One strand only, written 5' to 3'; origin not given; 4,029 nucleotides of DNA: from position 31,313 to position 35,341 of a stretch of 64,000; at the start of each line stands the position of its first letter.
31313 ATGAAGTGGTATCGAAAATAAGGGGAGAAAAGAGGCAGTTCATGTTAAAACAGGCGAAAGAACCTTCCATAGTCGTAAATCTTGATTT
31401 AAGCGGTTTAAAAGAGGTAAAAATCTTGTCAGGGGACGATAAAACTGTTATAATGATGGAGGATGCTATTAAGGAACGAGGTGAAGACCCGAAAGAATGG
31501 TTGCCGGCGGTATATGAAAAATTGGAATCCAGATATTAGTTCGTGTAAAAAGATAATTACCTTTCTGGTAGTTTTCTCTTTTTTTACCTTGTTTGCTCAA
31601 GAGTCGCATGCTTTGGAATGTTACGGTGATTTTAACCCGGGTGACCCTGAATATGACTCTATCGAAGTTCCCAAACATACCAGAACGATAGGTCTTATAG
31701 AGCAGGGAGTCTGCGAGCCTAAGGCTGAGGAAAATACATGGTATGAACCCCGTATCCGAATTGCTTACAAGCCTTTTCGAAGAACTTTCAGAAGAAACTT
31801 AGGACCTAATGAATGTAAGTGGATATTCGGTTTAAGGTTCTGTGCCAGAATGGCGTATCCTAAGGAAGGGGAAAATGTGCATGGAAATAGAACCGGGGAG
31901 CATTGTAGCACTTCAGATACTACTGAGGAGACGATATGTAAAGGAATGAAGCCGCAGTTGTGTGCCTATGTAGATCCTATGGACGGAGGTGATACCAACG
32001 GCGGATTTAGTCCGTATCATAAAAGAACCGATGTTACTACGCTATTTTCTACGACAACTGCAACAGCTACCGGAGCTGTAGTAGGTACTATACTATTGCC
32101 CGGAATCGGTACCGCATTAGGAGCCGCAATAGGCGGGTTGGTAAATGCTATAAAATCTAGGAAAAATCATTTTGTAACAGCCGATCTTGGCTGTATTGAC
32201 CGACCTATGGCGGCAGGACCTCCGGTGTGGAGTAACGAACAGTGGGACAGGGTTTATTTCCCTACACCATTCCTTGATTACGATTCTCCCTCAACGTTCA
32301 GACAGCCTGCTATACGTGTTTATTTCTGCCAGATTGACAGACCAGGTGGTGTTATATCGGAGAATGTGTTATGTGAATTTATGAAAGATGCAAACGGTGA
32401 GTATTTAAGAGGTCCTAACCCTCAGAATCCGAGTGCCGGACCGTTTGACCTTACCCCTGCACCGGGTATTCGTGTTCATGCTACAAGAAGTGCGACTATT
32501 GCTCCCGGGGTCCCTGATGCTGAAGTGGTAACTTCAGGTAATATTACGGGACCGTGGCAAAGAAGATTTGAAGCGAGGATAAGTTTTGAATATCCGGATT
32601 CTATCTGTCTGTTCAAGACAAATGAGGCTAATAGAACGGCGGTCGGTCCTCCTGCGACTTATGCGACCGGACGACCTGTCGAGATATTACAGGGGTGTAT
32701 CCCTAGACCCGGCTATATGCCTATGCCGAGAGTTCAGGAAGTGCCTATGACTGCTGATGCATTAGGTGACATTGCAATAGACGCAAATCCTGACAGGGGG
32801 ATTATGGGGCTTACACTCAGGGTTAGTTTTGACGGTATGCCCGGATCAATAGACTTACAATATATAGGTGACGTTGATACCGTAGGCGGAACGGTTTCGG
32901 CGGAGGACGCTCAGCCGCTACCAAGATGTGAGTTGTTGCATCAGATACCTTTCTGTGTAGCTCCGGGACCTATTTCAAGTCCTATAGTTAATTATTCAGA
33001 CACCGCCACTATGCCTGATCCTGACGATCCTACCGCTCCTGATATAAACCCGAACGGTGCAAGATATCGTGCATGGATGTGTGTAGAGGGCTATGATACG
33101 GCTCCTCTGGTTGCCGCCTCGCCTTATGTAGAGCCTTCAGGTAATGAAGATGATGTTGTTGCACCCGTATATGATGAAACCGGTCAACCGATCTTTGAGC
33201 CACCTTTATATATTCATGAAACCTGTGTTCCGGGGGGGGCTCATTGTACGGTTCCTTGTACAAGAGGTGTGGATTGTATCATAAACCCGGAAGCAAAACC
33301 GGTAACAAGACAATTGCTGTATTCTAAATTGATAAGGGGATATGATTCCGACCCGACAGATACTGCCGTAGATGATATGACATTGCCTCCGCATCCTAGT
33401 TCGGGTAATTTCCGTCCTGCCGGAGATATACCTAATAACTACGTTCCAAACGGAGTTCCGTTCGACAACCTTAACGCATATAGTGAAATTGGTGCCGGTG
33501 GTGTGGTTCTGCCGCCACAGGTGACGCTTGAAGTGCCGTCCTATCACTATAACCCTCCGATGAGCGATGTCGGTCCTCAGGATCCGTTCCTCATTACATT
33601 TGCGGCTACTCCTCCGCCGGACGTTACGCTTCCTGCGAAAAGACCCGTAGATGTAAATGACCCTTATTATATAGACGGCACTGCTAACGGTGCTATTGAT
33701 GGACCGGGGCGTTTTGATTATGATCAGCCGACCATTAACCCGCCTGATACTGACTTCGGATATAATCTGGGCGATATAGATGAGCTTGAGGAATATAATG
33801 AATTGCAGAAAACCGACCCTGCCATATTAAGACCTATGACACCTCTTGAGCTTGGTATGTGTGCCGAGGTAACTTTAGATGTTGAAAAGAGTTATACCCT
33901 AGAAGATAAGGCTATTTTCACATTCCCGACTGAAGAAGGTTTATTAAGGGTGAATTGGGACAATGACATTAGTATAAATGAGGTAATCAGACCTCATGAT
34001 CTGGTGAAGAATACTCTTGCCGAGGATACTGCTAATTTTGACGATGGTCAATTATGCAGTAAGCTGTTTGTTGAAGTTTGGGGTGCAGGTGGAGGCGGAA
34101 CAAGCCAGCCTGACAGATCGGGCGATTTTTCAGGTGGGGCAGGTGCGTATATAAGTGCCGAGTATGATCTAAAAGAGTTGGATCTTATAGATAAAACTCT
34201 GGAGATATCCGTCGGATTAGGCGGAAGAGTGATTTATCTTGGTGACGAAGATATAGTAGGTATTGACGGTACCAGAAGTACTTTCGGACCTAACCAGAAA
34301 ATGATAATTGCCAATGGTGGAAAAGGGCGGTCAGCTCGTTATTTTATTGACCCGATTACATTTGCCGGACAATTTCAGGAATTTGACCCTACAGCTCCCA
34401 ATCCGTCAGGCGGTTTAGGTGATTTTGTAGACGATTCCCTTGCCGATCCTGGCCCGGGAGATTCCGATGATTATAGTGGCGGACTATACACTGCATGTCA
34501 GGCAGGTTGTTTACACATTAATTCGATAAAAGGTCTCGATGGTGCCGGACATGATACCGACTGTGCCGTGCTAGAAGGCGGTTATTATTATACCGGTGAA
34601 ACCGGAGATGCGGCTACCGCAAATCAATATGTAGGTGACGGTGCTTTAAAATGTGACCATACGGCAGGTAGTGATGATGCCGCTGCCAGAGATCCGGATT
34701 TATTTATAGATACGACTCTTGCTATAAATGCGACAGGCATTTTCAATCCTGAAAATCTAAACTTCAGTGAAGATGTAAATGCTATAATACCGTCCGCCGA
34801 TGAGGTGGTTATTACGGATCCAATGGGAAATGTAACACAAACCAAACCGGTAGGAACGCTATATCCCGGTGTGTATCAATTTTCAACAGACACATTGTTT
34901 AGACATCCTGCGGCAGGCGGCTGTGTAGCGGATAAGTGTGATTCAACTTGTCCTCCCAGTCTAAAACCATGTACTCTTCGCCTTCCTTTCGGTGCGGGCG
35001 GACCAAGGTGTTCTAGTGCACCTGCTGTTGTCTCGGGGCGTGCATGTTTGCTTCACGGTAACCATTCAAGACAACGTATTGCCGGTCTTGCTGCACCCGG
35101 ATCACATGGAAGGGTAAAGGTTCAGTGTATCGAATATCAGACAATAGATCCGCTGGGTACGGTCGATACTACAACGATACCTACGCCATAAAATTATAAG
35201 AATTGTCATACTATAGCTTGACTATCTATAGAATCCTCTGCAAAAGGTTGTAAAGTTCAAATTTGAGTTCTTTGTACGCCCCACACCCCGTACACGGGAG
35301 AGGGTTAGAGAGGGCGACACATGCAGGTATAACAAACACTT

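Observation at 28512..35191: Orphan virB2-virB4 module coupled to a giant non-VirB6 secreted protein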

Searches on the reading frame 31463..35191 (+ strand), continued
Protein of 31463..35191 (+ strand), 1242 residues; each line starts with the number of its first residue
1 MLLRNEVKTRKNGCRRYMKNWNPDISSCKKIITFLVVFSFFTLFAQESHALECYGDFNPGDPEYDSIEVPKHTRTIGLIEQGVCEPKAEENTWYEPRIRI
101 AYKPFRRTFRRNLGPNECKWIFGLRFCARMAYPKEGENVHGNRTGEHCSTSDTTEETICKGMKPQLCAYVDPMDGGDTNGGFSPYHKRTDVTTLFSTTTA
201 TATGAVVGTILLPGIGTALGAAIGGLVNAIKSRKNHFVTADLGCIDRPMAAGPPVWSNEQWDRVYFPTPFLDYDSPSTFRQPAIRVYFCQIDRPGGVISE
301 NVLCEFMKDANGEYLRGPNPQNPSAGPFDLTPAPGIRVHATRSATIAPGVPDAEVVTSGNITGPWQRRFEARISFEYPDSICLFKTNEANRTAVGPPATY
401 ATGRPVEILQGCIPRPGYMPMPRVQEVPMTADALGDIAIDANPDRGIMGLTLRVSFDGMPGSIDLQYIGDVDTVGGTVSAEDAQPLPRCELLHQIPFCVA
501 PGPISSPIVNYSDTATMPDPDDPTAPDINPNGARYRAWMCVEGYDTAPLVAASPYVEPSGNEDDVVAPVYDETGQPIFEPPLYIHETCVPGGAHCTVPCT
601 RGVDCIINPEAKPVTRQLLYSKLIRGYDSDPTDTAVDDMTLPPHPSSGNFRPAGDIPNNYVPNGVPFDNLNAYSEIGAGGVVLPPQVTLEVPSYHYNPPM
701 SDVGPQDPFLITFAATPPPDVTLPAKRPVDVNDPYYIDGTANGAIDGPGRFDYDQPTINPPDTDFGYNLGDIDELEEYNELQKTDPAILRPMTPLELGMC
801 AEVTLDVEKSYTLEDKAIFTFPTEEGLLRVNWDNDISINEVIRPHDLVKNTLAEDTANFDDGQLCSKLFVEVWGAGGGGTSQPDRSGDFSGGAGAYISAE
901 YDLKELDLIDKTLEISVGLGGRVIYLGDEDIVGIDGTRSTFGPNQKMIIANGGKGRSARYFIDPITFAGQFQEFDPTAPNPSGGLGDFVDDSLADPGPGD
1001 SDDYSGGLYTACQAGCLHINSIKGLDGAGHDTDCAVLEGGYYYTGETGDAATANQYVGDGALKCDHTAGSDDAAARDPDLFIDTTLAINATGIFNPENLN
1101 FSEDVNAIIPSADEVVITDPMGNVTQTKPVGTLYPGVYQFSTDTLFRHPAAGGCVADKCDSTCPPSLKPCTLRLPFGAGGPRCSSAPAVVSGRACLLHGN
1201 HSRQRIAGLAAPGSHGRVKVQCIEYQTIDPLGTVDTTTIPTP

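Call 82: fold_search(model_id=the predicted structure, library=pdb)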
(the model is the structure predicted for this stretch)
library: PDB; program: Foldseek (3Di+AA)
matches with E <= 10: 207; with E <= 0.001: 1
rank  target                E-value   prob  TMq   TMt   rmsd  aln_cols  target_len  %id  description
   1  9d93_Qa               9.0e-04  1.00  0.07  0.32   7.8       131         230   23  Mycobacteriophage Bxb1 tail tip - Composite map and model (released 2024-09-25)
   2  9d93_Qb               2.8e-03  1.00  0.07  0.31   7.6       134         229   22  Mycobacteriophage Bxb1 tail tip - Composite map and model (released 2024-09-25)
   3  9g5i_B                6.0e-03  0.97  0.07  0.20  11.1       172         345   12  Cryo-EM structure of a 2:1 ALK:ALKAL2 complex obtained after re-processing of EMPIAR-10930 data (released 2025-03-12)
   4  7ypx_A                6.3e-03  0.99  0.09  0.37   6.6       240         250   15  Cyanophage Pam3 fiber (released 2022-11-09)
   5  7nx3_A                1.2e-02  0.97  0.07  0.23  10.9       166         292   14  Crystal structure of ALK in complex with Fab324 (released 2021-10-27)
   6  7nx3_F                1.7e-02  0.92  0.06  0.22  11.0       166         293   13  Crystal structure of ALK in complex with Fab324 (released 2021-10-27)
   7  7nwz_E                1.9e-02  0.89  0.06  0.20  10.1       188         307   12  ALK:ALKAL2 complex (released 2021-10-27)
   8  5neu_A                2.0e-02  0.10  0.06  0.09  26.9       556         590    8  Localised Reconstruction of Integrin alpha V beta 6 bound to Foot and Mouth Disease Virus O1 Manisa - Pose B. (released 2017-06-21)
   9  7lrz                  3.2e-02  0.97  0.06  0.22   4.1       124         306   15  Structure of the Human ALK GRD (released 2021-11-24)
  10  7n00_A                3.4e-02  0.92  0.07  0.20  10.9       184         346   13  Anaplastic lymphoma kinase (ALK) extracellular fragment of ligand binding region 648-1025 in complex with AUG-alpha (released 2021-11-24)
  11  7nx4                  4.0e-02  0.92  0.08  0.24   7.2       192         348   12  Crystal structure of the TG and EGF-like domains of ALK (released 2021-10-27)
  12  7ls0_C                4.4e-02  0.98  0.06  0.20   4.1       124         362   16  Structure of the Human ALK GRD bound to AUG (released 2021-11-24)
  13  9g5i_A                5.4e-02  0.82  0.07  0.21  11.5       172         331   10  Cryo-EM structure of a 2:1 ALK:ALKAL2 complex obtained after re-processing of EMPIAR-10930 data (released 2025-03-12)
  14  7ls0_A                7.7e-02  0.66  0.05  0.16   5.7       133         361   15  Structure of the Human ALK GRD bound to AUG (released 2021-11-24)
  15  7nwz_A                1.1e-01  0.51  0.06  0.20  11.2       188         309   12  ALK:ALKAL2 complex (released 2021-10-27)
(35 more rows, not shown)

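Call 84: fold_search(model_id=the predicted structure, library=viral)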
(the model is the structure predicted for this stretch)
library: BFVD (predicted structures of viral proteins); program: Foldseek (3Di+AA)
matches with E <= 10: 175; with E <= 0.001: 55
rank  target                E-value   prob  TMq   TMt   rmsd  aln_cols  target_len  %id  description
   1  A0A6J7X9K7            9.2e-07  1.00  0.13  0.19  16.1       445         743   15  Glycine-rich domain-containing protein [uncultured Caudovirales phage]
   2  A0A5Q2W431            1.6e-06  1.00  0.10  0.32  24.9       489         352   14  (no name in the UniProt tables at hand)
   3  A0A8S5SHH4            1.7e-06  1.00  0.11  0.22  21.5       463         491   12  Glycine-rich domain-containing protein [Siphoviridae sp. ctBCr48]
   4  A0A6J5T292            3.1e-06  1.00  0.10  0.28  24.3       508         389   13  Glycine-rich domain-containing protein [uncultured Caudovirales phage]
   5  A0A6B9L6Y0            3.7e-06  1.00  0.09  0.22  15.2       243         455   18  Uncharacterized protein [Mycobacterium phage BirdsNest]
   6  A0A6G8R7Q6            9.2e-06  1.00  0.12  0.44   6.4       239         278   17  (no name in the UniProt tables at hand)
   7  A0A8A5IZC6            1.5e-05  1.00  0.08  0.21   4.6       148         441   14  (no name in the UniProt tables at hand)
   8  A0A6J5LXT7            1.6e-05  1.00  0.09  0.42   9.3       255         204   14  Glycine-rich domain-containing protein [uncultured Caudovirales phage]
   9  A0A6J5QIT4            1.7e-05  1.00  0.10  0.47   8.3       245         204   20  Uncharacterized protein [uncultured Caudovirales phage]
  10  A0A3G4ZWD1            1.9e-05  1.00  0.13  0.22   8.5       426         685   14  Collagen-like protein [Edafosvirus sp.]
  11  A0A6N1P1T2            2.7e-05  1.00  0.08  0.30   4.5       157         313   18  Putative orfan [Tupanvirus soda lake]
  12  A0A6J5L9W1            2.8e-05  1.00  0.09  0.41  14.4       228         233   17  Glycine-rich domain-containing protein [uncultured Caudovirales phage]
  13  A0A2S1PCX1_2          3.0e-05  1.00  0.07  0.09  12.7       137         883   23  Minor tail protein [Mycobacterium phage TChen]
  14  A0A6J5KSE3            3.3e-05  1.00  0.08  0.19   3.1       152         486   24  Glycine-rich domain-containing protein [uncultured Caudovirales phage]
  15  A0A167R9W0            3.3e-05  1.00  0.08  0.16   4.3       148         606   16  Collagen-like protein [Powai lake megavirus]
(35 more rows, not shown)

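Call 105: search_protein_families(library=phrogs, proteins=[window:31514-35191:+], max_evalue=0.01)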
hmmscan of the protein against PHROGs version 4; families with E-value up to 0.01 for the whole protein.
window:31514-35191:+ (1225 aa): 3 families
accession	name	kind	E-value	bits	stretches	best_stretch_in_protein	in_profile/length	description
phrog_863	-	tail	1.4e-05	25.2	1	847-938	416-503/690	tail fiber assembly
phrog_14486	-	unknown function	0.0027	18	1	184-210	370-396/489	-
phrog_8139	-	unknown function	0.0031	17.8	1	852-1042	254-423/453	-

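Call 106: search_protein_families(library=pfam, alignment_id=A4, max_evalue=0.1)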
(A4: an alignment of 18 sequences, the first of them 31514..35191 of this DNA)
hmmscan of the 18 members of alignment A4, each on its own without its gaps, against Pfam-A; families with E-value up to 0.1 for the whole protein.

A. member 1, window:31514-35191:+ (1225 aa): 2 families
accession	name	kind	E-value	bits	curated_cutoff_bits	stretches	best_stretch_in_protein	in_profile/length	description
PF21722.4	Gly_rich_2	-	2.4e-08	34.7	24.3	1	841-1031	7-167/226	Glycine-rich domain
PF13488.11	Gly-zipper_Omp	-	0.014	15.8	25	1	185-210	8-34/46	Glycine zipper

B. families by the number of members that match (of 18 scanned): 8 families
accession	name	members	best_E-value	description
PF21722.4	Gly_rich_2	14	3e-18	Glycine-rich domain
PF13488.11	Gly-zipper_Omp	2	0.0018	Glycine zipper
PF11981.13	DUF3482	2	0.0028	Domain of unknown function (DUF3482)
PF21724.2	DUF6861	1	0.0092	Family of unknown function (DUF6861)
PF25688.1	P22_gp7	1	0.011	Bacteriophage P22 DNA ejection protein gp7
PF20721.2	C19orf12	1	0.013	C19orf12-like protein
PF06897.17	DUF1269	1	0.015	Protein of unknown function (DUF1269)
PF12920.12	TcdA_TcdB_pore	1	0.022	TcdA/TcdB pore forming domain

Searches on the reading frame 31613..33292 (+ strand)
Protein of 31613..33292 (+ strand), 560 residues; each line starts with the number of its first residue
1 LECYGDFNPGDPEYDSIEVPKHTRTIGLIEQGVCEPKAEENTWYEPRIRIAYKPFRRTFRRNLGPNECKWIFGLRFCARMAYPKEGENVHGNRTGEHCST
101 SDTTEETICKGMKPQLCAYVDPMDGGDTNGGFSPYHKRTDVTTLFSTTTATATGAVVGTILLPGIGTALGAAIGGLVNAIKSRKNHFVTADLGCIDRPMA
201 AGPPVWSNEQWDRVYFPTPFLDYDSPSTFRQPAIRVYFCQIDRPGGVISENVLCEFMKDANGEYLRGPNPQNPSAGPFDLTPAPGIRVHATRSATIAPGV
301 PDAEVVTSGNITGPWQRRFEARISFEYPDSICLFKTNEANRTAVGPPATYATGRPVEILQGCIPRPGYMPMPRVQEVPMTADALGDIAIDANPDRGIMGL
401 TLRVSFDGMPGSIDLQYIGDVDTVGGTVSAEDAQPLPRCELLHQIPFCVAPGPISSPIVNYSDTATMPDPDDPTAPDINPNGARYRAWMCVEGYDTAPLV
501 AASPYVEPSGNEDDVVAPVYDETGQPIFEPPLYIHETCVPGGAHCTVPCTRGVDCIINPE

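Call 101: predict_structure(alignment_id=A8)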
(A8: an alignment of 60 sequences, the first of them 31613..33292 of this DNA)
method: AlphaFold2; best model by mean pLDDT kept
length: 560 residues; sequences in the alignment: 60
mean_pLDDT: 75.8   pTM: 0.73
mean pLDDT of the five models: 75.8, 74.2, 73.7, 72.6, 72.6
residues with pLDDT >= 90: 172; 70-90: 218; 50-70: 85; < 50: 85
segments of 3 or more residues with pLDDT < 50: 4-14, 387-397, 421-424, 500-508, 514-522, 524-560
pLDDT, mean of each block of 10 residues (from residue 1): 44 54 86 88 91 85 94 94 95 84 69 95 90 94 66 56 63 82 91 93 80 83 92 94 85 92 82 77 89 82 85 91 91 91 54 84 88 85 53 48 92 80 49 67 90 79 80 81 79 68 46 49 43 36 31 29
secondary structure, 60 per line:
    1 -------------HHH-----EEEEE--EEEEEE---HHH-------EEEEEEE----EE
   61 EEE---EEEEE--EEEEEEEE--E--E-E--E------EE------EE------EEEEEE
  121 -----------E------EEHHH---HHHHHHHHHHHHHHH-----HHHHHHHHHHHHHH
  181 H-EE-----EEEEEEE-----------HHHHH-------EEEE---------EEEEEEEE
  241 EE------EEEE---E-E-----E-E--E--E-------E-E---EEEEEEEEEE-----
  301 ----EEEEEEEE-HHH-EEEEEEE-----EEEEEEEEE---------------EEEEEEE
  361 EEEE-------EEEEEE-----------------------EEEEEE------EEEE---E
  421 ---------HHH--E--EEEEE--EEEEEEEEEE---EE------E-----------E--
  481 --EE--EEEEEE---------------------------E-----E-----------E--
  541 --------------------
elements in order: E22-26 E29-34 E48-54 E59-63 E67-71 E74-81 E115-120 H147-161 H167-181 E190-196 H208-212 E220-223 E233-242 E249-252 E286-295 E305-312 E318-324 E330-338 E354-364 E372-377 E401-406 E413-416 E438-442 E445-454 E487-492

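Call 103: fold_search(model_id=the predicted structure, library=pdb)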
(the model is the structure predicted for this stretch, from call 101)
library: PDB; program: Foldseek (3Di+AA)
matches with E <= 10: 248; with E <= 0.001: 0
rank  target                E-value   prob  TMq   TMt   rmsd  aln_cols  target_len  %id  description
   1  6fkn_D                1.9e-02  0.10  0.09  0.10  22.6       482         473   10  Drosophila Plexin A in complex with Semaphorin 1b (released 2019-02-06)
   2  6fkm_B                1.9e-02  0.09  0.09  0.09  23.1       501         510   10  Drosophila Plexin A in complex with Semaphorin 1b (released 2019-02-06)
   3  6fkn_B                2.3e-02  0.09  0.09  0.10  23.1       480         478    9  Drosophila Plexin A in complex with Semaphorin 1b (released 2019-02-06)
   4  4uf7_A                1.2e-01  0.06  0.10  0.12  22.7       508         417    8  Ghanaian henipavirus (Gh-M74a) attachment glycoprotein in complex with human ephrinB2 (released 2015-04-01)
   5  3ets_A                1.2e-01  0.05  0.09  0.09  23.9       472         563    9  Crystal structure of a bacterial arylsulfate sulfotransferase catalytic intermediate with 4-methylumbelliferone bound  (released 2008-11-25)
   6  6byt_A                1.6e-01  0.04  0.10  0.11  22.3       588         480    6  Complex structure of LOR107 mutant (R320) with tetrasaccharide substrate (released 2018-02-07)
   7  3elq_A                1.8e-01  0.04  0.09  0.09  22.6       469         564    9  Crystal structure of a bacterial arylsulfate sulfotransferase (released 2008-11-18)
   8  6byx_B                2.0e-01  0.06  0.11  0.13  22.1       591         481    6  Complex structure of LOR107 mutant (R259N) with tetrasaccharide substrate (released 2018-02-07)
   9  6fkk_A                2.4e-01  0.04  0.08  0.09  22.9       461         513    9  Drosophila Semaphorin 1b, extracellular domains 1-2 (released 2019-02-06)
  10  3inb_A                2.6e-01  0.08  0.11  0.15  22.4       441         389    9  Structure of the measles virus hemagglutinin bound to the CD46 receptor (released 2009-12-22)
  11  6byp_B                3.5e-01  0.03  0.09  0.09  22.3       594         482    6  Structure of PL24 family Polysaccharide lyase-LOR107 (released 2018-02-07)
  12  4utc_B                4.3e-01  0.02  0.07  0.09  22.9       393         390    8  Crystal structure of dengue 2 virus envelope glycoprotein (released 2015-01-28)
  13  7mob_C                4.5e-01  0.03  0.07  0.08  20.8       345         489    8  Cryo-EM structure of 2:2 c-MET/NK1 complex (released 2021-06-09)
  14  7crw_D                5.0e-01  0.04  0.10  0.07  22.4       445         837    7  Cryo-EM structure of rNLRP1-rDPP9 complex (released 2021-03-24)
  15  6byt_B                5.6e-01  0.03  0.10  0.12  24.1       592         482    6  Complex structure of LOR107 mutant (R320) with tetrasaccharide substrate (released 2018-02-07)
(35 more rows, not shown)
